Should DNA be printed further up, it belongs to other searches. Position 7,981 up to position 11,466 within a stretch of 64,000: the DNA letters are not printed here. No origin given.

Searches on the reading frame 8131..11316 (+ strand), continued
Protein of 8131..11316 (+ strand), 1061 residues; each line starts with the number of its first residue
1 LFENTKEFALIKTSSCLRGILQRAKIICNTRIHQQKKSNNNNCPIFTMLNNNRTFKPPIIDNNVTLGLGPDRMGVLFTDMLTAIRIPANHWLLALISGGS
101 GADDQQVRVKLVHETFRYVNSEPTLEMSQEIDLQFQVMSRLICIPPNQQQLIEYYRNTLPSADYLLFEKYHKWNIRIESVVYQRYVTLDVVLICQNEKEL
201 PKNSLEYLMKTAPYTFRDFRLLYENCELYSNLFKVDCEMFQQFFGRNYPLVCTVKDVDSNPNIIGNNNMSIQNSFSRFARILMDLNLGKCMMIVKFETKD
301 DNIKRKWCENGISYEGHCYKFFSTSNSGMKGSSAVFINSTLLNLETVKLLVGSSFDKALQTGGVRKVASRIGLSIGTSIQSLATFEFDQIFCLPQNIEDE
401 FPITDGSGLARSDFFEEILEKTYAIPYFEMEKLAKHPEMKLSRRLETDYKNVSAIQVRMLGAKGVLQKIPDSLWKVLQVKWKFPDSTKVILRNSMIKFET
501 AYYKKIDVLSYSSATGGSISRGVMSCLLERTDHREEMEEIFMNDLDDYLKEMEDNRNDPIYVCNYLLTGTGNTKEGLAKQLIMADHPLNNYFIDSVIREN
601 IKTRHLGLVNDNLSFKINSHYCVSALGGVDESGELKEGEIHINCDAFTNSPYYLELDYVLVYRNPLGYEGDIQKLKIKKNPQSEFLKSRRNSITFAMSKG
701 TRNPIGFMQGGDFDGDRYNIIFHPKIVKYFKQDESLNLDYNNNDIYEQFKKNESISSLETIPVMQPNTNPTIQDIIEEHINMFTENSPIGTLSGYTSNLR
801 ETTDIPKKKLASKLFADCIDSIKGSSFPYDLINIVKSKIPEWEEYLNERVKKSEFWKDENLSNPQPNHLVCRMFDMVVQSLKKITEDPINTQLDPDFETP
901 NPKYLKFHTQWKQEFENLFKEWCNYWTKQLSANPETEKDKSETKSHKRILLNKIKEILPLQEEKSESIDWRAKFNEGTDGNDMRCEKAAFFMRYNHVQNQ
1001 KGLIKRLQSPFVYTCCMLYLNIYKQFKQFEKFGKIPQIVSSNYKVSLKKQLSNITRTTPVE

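Call 41: predict_structure(alignment_id=A1)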
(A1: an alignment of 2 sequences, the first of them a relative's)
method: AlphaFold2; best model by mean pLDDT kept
length: 1014 residues; sequences in the alignment: 2
mean_pLDDT: 30.4   pTM: 0.22
mean pLDDT of the five models: 30.4, 28.4, 28.0, 27.2, 26.5
residues with pLDDT >= 90: 0; 70-90: 0; 50-70: 0; < 50: 1014
segments of 3 or more residues with pLDDT < 50: 1-1014
pLDDT, mean of each block of 10 residues (from residue 1): 25 25 24 26 28 30 33 35 30 27 35 28 28 25 26 29 28 27 27 28 33 28 33 35 39 43 35 35 36 34 33 32 26 23 24 28 29 27 31 33 28 24 35 36 31 30 24 29 31 35 37 32 31 30 29 27 24 22 27 37 34 31 27 36 37 32 33 32 28 29 27 25 30 29 28 29 28 29 37 39 34 32 32 32 29 33 39 39 35 32 32 29 31 31 30 28 30 30 28 25 27 23
secondary structure, 60 per line:
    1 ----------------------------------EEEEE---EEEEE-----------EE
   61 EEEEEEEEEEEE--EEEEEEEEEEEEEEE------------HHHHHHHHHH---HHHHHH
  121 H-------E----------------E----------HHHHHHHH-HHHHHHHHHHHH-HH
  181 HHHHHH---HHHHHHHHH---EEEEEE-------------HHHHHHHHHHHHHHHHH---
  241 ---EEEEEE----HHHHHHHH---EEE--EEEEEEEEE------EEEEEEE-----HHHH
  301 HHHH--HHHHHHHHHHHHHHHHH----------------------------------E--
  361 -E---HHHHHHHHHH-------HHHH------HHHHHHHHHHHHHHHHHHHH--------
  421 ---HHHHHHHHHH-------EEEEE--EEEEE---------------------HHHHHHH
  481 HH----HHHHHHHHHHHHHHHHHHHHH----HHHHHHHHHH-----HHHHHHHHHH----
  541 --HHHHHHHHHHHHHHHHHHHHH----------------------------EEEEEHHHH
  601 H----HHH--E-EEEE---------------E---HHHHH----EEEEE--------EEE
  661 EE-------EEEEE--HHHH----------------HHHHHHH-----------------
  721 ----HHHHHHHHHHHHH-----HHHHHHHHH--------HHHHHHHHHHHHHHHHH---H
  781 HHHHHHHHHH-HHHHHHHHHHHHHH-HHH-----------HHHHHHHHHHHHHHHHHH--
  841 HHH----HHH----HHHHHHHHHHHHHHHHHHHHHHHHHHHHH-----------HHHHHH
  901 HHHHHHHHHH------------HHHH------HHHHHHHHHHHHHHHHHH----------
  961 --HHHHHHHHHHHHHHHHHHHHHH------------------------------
elements in order (helices of 4 or more, strands of 3 or more residues): E35-39 E43-47 E59-72 E75-89 H102-111 H115-121 H157-164 H166-177 H179-186 H190-198 E202-207 H221-237 E244-249 H254-261 E265-267 E270-278 E285-291 H297-304 H307-323 H366-375 H383-386 H393-412 H424-433 E441-445 E448-452 H474-482 H487-507 H512-521 H527-536 H543-563 E592-596 H597-601 E613-616 H636-640 E645-649 E658-662 E670-674 H677-680 H697-703 H725-737 H743-751 H760-776 H780-790 H792-805 H821-838 H855-883 H895-910 H923-926 H933-950 H963-984

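Call 44: search_solved_structures(query=A2, max_evalue=0.001, show_alignments=0)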
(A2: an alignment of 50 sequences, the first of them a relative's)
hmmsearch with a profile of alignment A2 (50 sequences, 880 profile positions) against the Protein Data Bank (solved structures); distinct sequences matched with E-value up to 0.001: 7.
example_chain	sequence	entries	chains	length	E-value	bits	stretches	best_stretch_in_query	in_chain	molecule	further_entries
7roz_A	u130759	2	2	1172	7.6e-218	728.9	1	14-859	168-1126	RNA-dependent RNA polymerase 2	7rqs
7eu0_M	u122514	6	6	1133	8.8e-218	728.7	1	14-857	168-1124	RNA-dependent RNA polymerase 2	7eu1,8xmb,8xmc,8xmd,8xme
7w84_A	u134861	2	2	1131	3.2e-214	716.9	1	43-854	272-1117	RNA-dependent RNA polymerase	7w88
7w82_A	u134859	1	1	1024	6.5e-214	715.9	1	43-854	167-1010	RNA-dependent RNA polymerase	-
5fsw_A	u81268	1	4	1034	4e-66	226.9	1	224-662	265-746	RNA DEPENDENT RNA POLYMERASE QDE-1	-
2j7n_A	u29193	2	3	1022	3.3e-65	223.9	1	223-691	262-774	RNA-DEPENDENT RNA POLYMERASE | RNA DEPENDENT RNA POLYMERASE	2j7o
7y7p_A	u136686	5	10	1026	3.4e-65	223.8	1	223-691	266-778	RNA-dependent RNA polymerase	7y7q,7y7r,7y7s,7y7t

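Call 59: predict_structure(alignment_id=A2)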
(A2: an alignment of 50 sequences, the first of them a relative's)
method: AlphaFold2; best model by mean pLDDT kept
length: 1014 residues; sequences in the alignment: 50
mean_pLDDT: 74.4   pTM: 0.75
mean pLDDT of the five models: 74.4, 73.9, 73.5, 73.3, 71.6
residues with pLDDT >= 90: 431; 70-90: 232; 50-70: 132; < 50: 219
segments of 3 or more residues with pLDDT < 50: 1-101, 122-150, 152-154, 156-166, 890-920, 976-1014
pLDDT, mean of each block of 10 residues (from residue 1): 27 25 28 29 30 26 24 28 28 32 57 54 38 31 39 46 48 67 81 73 88 77 81 91 94 92 94 94 93 93 90 90 93 92 93 85 97 85 74 57 91 96 97 97 96 89 91 97 97 97 94 90 75 82 85 92 91 95 96 94 94 96 98 97 95 82 93 98 96 91 84 64 88 89 93 94 96 82 92 93 85 74 95 91 69 74 76 67 58 44 45 40 60 69 73 62 54 52 43 41 37 31
secondary structure, 60 per line:
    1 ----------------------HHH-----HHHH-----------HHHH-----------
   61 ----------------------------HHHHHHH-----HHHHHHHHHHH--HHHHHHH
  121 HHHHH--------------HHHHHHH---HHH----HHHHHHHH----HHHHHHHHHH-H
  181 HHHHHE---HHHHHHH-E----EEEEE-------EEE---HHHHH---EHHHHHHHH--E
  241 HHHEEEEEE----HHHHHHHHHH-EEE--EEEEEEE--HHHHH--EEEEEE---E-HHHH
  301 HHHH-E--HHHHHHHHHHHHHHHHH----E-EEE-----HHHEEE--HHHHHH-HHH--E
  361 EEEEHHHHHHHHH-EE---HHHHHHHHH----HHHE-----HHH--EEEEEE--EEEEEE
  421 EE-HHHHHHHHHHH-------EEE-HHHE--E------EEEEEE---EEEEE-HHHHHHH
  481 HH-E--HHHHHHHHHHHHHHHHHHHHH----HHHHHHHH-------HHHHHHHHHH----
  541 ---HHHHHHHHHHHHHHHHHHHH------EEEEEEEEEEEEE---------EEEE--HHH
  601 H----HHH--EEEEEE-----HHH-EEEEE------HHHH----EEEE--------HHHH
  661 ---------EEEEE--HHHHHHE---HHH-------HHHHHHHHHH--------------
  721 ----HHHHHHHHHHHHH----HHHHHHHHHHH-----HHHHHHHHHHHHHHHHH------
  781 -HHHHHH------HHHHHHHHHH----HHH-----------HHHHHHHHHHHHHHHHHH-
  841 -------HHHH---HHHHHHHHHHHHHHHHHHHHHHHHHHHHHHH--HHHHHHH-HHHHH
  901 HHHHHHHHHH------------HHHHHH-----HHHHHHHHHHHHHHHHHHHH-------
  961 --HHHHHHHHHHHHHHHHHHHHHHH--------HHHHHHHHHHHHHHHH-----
elements in order (helices of 4 or more, strands of 3 or more residues): H31-34 H46-49 H89-95 H101-111 H114-125 H140-146 H157-164 H169-178 H180-185 H190-196 E203-207 E215-217 H221-225 H230-237 E244-249 H254-263 E265-267 E270-276 H279-283 E286-291 H297-304 H309-325 E332-334 E343-345 H348-353 E360-364 H365-373 H380-388 E407-412 E415-422 H424-434 E442-444 E459-464 E468-472 H474-482 H487-507 H512-519 H527-536 H544-563 E570-582 E592-595 H598-601 E611-616 E626-630 H637-640 E645-648 H657-660 E670-674 H677-682 H697-706 H725-737 H742-752 H758-774 H782-787 H794-803 H822-839 H848-851 H855-885 H888-894 H896-910 H923-928 H934-953 H963-985 H994-1009

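Call 61: fold_search(model_id=the predicted structure, library=pdb)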
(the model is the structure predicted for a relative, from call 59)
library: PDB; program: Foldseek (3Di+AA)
matches with E <= 10: 282; with E <= 0.001: 22
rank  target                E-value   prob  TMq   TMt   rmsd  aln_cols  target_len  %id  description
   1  5fsw_B                9.0e-25  1.00  0.49  0.53  10.1       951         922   14  RNA dependent RNA polymerase QDE-1 from Thielavia terrestris (released 2016-03-02)
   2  2j7n_A                3.5e-24  1.00  0.50  0.54   9.4       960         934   15  Structure of the RNAi polymerase from Neurospora crassa (released 2006-12-13)
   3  7y7s_A                3.6e-24  1.00  0.51  0.55  10.8       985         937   14  QDE-1 in complex with DNA template, RNA primer and AMPNPP (released 2022-09-28)
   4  7y7q_B                4.2e-24  1.00  0.47  0.52  11.5       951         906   14  QDE-1 in complex with RNA template, RNA primer and 3'-dGTP (released 2022-09-28)
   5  5fsw_A                5.1e-24  1.00  0.50  0.54  10.2       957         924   14  RNA dependent RNA polymerase QDE-1 from Thielavia terrestris (released 2016-03-02)
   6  7w82                  8.6e-24  1.00  0.46  0.49   8.5       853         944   16  Crystal structure of maize RDR2 (released 2022-06-08)
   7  7y7t_B                1.0e-23  1.00  0.47  0.51  11.2       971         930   13  QDE-1 in complex with 12nt DNA template, ATP and 3'-dGTP (released 2022-09-28)
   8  7y7p_B                1.3e-23  1.00  0.48  0.53  13.3      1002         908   14  QDE-1 in complex with RNA template, RNA primer and AMPNPP (released 2022-09-28)
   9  7y7r_B                2.5e-23  1.00  0.47  0.53  10.7       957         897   14  QDE-1 in complex with DNA template, RNA primer and 3'-dGTP (released 2022-09-28)
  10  7y7r_A                4.7e-23  1.00  0.51  0.54   9.3       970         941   14  QDE-1 in complex with DNA template, RNA primer and 3'-dGTP (released 2022-09-28)
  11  7y7t_A                5.9e-23  1.00  0.51  0.54   9.0       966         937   13  QDE-1 in complex with 12nt DNA template, ATP and 3'-dGTP (released 2022-09-28)
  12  7y7q_A                6.5e-23  1.00  0.50  0.53   9.4       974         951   14  QDE-1 in complex with RNA template, RNA primer and 3'-dGTP (released 2022-09-28)
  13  7y7s_B                1.1e-22  1.00  0.47  0.51  11.1       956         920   14  QDE-1 in complex with DNA template, RNA primer and AMPNPP (released 2022-09-28)
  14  2j7n_B                1.4e-22  1.00  0.47  0.50  12.2       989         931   14  Structure of the RNAi polymerase from Neurospora crassa (released 2006-12-13)
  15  7y7p_A                3.2e-22  1.00  0.49  0.52   9.9       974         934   14  QDE-1 in complex with RNA template, RNA primer and AMPNPP (released 2022-09-28)
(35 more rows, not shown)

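Call 62: list_cluster_members(proteins=[P0014, P0015, P0017, P0018, P0022, P0024, P0025, P0030, P0121, P0049])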
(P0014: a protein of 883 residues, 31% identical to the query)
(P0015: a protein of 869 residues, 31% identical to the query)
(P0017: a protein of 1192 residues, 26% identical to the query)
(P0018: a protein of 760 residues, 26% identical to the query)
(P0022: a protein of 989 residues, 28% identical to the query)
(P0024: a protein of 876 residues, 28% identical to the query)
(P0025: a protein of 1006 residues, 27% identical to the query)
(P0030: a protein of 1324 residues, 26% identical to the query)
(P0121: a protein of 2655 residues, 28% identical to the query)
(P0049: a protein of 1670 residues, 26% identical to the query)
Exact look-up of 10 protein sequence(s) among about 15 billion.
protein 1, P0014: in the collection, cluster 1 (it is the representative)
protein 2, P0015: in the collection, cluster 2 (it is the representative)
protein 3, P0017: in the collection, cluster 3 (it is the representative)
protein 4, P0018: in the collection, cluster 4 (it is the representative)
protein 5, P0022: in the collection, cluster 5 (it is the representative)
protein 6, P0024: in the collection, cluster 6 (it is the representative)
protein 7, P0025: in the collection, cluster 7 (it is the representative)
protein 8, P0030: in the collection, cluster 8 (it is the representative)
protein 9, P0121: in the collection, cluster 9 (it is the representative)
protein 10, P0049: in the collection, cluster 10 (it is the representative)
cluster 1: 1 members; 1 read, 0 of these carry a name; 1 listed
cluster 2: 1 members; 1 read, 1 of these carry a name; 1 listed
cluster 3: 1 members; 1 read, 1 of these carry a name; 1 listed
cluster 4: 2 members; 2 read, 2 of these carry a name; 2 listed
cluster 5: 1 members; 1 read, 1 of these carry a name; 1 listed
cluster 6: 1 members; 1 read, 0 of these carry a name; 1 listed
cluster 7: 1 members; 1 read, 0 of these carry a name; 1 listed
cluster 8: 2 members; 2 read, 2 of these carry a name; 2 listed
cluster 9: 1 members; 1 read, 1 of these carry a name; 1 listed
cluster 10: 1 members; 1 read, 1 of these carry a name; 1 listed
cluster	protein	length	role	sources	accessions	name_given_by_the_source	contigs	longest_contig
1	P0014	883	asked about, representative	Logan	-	-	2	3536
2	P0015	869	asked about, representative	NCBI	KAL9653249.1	hypothetical protein ABK040_010956 [Willaertia magna]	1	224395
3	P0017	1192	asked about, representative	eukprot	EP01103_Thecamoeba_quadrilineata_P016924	TRINITY_DN5823_c0_g1_i1.p1 TRINITY_DN5823_c0_g1~~TRINITY_DN5823_c0_g1_i1.p1 ORF ...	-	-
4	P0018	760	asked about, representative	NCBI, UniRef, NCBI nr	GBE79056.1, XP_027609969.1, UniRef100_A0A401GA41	RdRP-domain-containing protein [Sparassis crispa] | RNA-dependent RNA polymerase n=1 Tax=Sparassis crispa TaxID=139825 RepID=A0A401GA41_9APHY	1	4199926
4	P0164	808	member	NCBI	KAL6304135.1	RdRP-domain-containing protein [Sparassis latifolia]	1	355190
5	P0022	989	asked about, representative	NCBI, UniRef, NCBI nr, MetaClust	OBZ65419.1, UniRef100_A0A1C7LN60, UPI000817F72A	putative RNA-dependent RNA polymerase 1 [Grifola frondosa] | RNA-dependent RNA polymerase n=1 Tax=Grifola frondosa TaxID=5627 RepID=A0A1C7LN60_GRIFR | status=active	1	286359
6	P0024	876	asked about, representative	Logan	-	-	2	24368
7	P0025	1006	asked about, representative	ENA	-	-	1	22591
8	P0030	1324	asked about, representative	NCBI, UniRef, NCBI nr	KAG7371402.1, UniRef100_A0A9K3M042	RNA-dependent RNA polymerase [Nitzschia inconspicua] | RNA-dependent RNA polymerase n=1 Tax=Nitzschia inconspicua TaxID=303405 ...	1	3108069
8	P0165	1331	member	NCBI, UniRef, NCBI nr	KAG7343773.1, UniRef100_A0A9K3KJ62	RNA-dependent RNA polymerase [Nitzschia inconspicua] | RNA-dependent RNA polymerase n=1 Tax=Nitzschia inconspicua TaxID=303405 ...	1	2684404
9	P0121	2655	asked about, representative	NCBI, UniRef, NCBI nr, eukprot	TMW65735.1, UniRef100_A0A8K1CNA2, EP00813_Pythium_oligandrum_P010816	hypothetical protein Poli38472_008377 [Pythium oligandrum] | RNA-directed RNA polymerase n=1 Tax=Pythium oligandrum TaxID=41045 RepID=A0A8K1CNA2_PYTOL | TMW65735.1 hypothetical protein Poli38472_008377 [Pythium oligandrum]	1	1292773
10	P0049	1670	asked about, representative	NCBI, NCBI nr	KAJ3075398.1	hypothetical protein HDU98_008227 [Podochytrium sp. JEL0797]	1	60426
